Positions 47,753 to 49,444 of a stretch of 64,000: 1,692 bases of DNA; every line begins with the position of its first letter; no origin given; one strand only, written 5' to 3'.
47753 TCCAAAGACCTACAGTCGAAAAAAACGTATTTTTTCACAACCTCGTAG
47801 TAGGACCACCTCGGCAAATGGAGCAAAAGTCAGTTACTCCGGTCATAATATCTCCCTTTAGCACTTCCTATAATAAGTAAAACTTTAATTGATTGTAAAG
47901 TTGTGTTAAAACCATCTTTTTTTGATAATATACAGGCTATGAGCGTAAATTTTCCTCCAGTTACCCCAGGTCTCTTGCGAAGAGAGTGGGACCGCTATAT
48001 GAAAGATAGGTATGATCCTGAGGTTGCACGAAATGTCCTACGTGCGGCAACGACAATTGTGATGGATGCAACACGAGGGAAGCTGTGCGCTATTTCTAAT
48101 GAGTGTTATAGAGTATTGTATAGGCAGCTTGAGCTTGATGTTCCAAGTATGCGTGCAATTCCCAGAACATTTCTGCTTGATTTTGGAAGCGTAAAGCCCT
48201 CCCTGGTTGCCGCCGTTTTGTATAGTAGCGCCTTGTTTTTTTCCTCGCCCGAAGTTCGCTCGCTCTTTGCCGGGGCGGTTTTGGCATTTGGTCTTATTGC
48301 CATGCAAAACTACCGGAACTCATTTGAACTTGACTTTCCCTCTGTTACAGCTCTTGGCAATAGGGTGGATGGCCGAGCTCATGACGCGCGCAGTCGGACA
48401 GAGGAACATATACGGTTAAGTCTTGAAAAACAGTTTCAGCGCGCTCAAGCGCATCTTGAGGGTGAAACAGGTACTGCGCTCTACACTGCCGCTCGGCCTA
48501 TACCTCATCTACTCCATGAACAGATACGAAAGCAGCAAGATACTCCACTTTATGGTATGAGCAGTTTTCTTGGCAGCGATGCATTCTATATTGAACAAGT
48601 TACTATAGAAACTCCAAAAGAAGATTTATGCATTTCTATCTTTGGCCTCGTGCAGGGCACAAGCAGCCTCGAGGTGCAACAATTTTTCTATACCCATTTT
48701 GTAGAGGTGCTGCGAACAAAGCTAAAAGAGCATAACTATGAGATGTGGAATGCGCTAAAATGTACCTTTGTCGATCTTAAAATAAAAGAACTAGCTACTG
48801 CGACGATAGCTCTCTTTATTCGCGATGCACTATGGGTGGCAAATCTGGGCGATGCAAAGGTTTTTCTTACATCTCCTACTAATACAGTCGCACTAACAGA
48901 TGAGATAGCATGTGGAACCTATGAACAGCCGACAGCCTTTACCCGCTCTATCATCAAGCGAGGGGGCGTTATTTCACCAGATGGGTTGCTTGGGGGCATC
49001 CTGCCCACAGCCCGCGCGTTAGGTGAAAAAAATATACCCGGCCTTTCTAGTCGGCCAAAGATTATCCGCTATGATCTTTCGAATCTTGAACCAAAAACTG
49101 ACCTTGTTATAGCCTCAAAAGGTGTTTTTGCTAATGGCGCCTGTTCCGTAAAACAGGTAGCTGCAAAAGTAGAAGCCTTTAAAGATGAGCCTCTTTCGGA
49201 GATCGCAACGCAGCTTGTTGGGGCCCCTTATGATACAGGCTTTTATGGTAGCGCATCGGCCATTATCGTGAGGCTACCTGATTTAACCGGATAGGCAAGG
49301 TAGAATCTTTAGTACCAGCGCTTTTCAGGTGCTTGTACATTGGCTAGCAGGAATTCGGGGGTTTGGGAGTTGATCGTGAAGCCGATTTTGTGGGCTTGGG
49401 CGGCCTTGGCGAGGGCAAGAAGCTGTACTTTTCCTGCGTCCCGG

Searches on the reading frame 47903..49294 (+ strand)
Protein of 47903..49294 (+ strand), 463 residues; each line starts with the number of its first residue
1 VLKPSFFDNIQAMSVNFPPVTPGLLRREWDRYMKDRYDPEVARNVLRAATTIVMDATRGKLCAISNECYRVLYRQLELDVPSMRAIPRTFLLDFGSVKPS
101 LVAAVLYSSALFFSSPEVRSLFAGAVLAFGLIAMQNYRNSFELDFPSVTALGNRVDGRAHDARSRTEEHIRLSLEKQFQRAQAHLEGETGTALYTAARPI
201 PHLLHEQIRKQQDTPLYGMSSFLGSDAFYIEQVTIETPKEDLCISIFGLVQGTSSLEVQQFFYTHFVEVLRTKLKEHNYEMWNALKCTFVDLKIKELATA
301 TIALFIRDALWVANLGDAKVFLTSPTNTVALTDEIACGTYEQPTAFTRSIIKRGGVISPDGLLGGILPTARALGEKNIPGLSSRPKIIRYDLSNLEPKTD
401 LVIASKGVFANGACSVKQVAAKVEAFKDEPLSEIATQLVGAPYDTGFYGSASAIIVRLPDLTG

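Call 6: search_protein_families(library=ncbifam, proteins=[window:47903-49294:+], max_evalue=0.01)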
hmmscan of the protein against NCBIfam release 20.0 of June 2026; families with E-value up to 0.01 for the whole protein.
window:47903-49294:+ (463 aa): 0 families

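Call 7: search_protein_families(library=pfam, proteins=[window:47903-49294:+], max_evalue=0.01)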
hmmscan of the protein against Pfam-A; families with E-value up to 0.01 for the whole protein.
window:47903-49294:+ (463 aa): 1 family
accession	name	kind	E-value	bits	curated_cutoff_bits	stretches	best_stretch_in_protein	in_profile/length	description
PF00481.26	PP2C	-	2.9e-05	24.3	20.3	1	290-410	95-214/255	Protein phosphatase 2C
